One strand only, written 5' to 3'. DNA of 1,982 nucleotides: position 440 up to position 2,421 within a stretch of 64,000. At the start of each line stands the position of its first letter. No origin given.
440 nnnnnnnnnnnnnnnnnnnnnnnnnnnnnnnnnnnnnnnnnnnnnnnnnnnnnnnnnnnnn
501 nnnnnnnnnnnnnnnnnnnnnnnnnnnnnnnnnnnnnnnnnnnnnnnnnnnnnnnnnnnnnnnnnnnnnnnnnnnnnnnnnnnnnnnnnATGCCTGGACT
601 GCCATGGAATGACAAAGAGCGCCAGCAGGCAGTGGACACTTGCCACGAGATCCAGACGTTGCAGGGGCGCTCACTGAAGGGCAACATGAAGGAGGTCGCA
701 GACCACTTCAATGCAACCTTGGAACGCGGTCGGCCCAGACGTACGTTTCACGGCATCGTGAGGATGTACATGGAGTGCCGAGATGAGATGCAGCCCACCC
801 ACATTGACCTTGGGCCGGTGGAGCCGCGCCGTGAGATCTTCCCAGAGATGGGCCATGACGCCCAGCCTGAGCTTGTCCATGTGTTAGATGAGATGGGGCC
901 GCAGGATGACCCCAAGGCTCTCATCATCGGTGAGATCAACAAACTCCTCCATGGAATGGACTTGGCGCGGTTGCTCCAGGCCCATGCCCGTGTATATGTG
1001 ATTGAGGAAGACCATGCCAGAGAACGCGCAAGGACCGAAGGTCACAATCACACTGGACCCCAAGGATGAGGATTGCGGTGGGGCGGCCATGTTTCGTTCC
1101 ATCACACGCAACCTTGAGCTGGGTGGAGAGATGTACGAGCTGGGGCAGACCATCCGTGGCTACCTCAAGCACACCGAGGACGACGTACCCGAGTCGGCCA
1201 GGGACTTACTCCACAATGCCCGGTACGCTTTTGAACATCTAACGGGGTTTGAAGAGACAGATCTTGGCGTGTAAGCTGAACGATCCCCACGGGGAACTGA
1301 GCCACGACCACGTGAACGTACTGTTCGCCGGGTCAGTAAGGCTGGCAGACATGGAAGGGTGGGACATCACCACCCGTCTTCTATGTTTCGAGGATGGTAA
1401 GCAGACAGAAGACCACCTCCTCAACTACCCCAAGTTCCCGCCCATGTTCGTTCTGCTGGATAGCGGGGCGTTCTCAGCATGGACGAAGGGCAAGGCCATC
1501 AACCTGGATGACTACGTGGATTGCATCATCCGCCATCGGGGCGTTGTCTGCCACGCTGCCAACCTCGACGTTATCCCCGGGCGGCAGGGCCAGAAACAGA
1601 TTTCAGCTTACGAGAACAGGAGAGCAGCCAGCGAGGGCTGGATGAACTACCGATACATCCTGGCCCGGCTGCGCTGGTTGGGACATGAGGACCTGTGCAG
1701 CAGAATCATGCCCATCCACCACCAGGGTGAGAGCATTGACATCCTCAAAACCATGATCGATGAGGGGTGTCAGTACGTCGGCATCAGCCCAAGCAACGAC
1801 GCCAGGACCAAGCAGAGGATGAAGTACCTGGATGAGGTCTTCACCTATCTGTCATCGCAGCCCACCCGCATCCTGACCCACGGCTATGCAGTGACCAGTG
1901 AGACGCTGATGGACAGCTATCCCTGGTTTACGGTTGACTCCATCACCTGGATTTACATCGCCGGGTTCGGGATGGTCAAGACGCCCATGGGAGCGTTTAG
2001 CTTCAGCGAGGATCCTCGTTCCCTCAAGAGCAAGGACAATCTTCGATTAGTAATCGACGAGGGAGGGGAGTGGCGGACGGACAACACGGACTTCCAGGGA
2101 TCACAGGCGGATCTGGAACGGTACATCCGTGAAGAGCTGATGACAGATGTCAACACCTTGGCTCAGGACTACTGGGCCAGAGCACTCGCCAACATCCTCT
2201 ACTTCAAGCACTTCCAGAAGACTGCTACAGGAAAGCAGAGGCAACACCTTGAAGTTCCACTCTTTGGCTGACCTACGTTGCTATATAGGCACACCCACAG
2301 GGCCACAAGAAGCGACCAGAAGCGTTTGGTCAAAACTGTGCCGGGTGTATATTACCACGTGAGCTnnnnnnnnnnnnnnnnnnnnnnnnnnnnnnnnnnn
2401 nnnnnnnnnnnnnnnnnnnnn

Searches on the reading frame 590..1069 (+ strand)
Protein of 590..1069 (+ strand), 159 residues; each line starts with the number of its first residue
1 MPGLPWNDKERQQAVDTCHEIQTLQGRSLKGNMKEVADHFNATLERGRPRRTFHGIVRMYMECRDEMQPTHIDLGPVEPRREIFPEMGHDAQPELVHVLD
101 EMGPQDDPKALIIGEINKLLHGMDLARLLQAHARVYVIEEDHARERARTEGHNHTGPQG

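Call 63: search_protein_families(library=pfam, proteins=[window:590-1069:+], max_evalue=0.01)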
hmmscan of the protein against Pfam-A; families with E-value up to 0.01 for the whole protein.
window:590-1069:+ (159 aa): 0 families

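Call 85: find_encoding_contigs(protein=window:590-1069:+, flank=10000, max_places=3)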
Protein window:590-1069:+ (159 aa): 3 contigs read that carry it; 1 place shown.
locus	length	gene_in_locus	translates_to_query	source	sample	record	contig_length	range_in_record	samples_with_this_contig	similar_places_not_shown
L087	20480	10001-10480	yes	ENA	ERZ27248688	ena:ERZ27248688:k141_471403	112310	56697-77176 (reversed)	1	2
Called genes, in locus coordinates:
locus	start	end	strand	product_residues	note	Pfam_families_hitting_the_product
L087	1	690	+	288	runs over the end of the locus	-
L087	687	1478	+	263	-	-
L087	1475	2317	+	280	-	-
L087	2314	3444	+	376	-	PF00534:Glycos_transf_1 (weak)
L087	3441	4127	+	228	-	-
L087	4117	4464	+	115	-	PF07659:DUF1599 (weak)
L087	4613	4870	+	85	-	-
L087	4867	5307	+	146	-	PF01242:PTPS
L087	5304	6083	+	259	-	PF13353:Fer4_12 (weak)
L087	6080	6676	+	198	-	-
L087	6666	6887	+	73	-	-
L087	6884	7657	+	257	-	PF06508:QueC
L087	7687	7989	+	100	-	-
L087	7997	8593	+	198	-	PF01227:GTP_cyclohydroI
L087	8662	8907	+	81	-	-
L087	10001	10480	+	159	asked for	-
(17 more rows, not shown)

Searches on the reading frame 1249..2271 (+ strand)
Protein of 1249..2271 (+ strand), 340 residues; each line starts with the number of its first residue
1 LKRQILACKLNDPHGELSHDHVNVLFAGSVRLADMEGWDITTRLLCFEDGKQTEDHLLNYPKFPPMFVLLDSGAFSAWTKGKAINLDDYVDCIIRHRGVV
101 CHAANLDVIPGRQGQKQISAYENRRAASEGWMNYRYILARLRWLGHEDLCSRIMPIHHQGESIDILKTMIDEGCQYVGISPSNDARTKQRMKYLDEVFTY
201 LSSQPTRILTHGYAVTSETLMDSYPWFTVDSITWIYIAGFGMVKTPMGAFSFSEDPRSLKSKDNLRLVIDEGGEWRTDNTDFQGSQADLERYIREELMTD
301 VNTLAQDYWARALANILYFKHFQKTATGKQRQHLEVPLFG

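Call 11: search_protein_families(library=pfam, proteins=[window:1249-2271:+], max_evalue=0.001)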
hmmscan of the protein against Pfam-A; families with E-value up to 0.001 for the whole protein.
window:1249-2271:+ (340 aa): 0 families

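Call 25: search_protein_families(library=phrogs, proteins=[window:1249-2271:+], max_evalue=0.01)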
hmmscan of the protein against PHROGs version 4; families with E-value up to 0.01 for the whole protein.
window:1249-2271:+ (340 aa): 2 families
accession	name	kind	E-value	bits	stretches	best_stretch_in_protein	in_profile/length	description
phrog_887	-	moron, auxiliary metabolic gene and host takeover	8.1e-36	125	1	68-278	58-259/509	queuine tRNA-ribosyltransferase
phrog_7068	-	moron, auxiliary metabolic gene and host takeover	3.4e-09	37.2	1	154-235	91-171/346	queuine tRNA-ribosyltransferase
